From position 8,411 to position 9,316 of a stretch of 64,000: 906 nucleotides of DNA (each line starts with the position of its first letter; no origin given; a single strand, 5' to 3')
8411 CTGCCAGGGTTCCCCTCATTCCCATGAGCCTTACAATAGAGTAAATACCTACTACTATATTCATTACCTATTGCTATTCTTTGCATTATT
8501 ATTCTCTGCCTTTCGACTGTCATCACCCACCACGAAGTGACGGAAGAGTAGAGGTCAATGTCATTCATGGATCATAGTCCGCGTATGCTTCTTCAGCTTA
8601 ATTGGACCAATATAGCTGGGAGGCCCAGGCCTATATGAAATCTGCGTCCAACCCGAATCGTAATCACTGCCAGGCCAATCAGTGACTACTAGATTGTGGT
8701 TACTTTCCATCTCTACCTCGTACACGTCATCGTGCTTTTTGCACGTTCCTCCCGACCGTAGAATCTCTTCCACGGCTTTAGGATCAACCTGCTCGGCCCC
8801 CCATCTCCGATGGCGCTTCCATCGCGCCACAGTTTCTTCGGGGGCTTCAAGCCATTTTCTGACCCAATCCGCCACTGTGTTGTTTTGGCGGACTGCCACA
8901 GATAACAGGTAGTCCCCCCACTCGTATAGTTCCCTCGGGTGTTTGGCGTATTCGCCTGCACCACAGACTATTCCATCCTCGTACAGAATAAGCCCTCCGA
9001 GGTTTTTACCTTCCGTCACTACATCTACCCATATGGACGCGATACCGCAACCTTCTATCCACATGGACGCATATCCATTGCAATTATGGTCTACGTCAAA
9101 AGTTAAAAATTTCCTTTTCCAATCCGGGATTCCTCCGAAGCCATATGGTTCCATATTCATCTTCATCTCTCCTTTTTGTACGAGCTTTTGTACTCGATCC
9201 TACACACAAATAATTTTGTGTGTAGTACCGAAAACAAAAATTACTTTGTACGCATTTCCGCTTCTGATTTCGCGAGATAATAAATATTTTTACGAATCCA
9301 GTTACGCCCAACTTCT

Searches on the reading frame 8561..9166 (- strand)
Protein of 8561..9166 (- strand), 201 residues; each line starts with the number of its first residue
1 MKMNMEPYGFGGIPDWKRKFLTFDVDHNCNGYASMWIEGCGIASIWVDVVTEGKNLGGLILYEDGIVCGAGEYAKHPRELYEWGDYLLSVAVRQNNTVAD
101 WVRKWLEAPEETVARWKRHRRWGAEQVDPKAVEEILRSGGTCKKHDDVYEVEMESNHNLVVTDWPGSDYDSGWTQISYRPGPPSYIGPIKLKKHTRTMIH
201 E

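Call 11: search_protein_families(library=pfam, proteins=[window:8561-9166:-], max_evalue=0.01)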
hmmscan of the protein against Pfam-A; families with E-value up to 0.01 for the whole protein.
window:8561-9166:- (201 aa): 0 families

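Call 49: find_homologous_proteins(query=window:8561-9166:-)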
Query window:8561-9166:- (201 aa): 4 proteins with E <= 0.001 among 54 candidates.
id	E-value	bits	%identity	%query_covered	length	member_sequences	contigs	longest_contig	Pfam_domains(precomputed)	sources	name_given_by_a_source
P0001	3.8e-117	408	86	100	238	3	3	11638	-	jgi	jgi:hypothetical protein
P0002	7.2e-115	400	82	100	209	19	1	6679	-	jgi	jgi:hypothetical protein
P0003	2.1e-111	389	81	99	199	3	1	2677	-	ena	-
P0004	6.2e-107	374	81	98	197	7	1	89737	-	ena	-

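Call 50: find_encoding_contigs(protein=P0004, flank=10000, max_places=4)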
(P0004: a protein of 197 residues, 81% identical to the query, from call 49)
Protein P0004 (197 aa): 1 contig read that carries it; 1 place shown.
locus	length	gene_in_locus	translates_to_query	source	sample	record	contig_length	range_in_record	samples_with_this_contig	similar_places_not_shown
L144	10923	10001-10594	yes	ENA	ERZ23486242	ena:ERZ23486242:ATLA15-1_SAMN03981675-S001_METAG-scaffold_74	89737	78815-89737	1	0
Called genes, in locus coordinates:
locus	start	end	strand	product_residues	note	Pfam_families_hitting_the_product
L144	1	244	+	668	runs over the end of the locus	PF02463:SMC_N, PF13476:AAA_23, PF13558:SbcC_Walker_B (weak)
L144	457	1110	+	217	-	PF16921:Tex_YqgF (faint), PF02075:RuvC (faint)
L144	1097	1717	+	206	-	PF01464:SLT (weak)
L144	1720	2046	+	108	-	-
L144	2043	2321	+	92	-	-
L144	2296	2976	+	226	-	-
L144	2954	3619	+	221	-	-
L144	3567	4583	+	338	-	-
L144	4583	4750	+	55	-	-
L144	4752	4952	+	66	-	-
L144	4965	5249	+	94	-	-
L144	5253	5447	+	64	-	-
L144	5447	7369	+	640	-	PF17289:Terminase_6C (weak)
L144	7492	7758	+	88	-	-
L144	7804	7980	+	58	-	-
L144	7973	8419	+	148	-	-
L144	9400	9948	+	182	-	-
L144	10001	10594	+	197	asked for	-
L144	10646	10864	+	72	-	-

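Call 51: find_encoding_contigs(protein=P0001, flank=10000, max_places=4)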
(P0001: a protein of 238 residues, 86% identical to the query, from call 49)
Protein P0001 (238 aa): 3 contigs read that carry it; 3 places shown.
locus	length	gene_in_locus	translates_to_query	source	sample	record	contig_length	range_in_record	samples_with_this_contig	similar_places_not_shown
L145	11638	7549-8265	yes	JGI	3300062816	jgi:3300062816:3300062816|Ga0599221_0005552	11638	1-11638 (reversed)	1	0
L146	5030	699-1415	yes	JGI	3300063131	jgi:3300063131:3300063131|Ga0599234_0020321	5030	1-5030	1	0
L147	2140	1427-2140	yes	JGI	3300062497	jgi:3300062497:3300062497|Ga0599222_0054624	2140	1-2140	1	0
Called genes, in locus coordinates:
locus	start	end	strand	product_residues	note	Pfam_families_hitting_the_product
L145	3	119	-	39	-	?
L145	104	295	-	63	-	-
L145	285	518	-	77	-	-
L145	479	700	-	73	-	-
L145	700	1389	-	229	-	-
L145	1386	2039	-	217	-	-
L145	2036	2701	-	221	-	-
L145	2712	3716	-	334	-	PF04404:ERF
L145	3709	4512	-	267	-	PF12684:DUF3799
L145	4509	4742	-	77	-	-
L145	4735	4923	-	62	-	-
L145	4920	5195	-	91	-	-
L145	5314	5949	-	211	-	-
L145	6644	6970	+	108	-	-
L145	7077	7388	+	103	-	-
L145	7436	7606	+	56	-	-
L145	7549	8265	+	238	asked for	-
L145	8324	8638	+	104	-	-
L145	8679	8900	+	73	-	-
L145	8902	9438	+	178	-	-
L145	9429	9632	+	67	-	-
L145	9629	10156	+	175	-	-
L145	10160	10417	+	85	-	-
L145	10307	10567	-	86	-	-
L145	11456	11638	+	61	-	?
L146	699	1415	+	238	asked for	-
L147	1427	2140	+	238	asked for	?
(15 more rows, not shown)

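Call 52: find_encoding_contigs(protein=P0002, flank=10000, max_places=4)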
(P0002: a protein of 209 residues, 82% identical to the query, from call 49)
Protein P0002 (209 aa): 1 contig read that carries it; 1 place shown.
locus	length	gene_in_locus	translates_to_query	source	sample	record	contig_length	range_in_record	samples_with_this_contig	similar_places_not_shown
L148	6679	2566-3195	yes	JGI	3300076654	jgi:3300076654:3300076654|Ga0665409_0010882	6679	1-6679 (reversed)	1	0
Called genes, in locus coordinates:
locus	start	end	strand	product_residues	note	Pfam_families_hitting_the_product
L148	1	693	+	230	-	?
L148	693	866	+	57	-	-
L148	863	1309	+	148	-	-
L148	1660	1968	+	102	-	-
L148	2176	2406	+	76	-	-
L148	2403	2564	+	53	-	-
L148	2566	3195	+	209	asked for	-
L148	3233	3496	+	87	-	-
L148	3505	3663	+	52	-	-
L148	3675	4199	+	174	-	-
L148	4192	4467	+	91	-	-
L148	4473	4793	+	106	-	-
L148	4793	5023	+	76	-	-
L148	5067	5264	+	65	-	-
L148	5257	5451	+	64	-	-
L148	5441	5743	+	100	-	-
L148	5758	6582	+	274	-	PF00684:DnaJ_CXXCXGXG (faint), PF15777:Anti-TRAP (faint)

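Call 85: search_protein_families(library=phrogs, proteins=[window:8561-9166:-], max_evalue=0.001)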
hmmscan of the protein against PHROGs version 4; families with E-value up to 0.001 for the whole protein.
window:8561-9166:- (201 aa): 0 families

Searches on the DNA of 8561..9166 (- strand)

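Call 83: search_rna_families(sources=[L145, L151, L153, L148], threshold=evalue, max_evalue=0.1)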
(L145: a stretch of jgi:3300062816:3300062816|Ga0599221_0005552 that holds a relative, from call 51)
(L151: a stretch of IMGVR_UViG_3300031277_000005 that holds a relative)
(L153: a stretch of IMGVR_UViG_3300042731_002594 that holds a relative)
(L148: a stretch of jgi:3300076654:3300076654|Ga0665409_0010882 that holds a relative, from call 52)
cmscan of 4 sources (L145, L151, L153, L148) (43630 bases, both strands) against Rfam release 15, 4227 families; matches with E-value up to 0.1: 0.
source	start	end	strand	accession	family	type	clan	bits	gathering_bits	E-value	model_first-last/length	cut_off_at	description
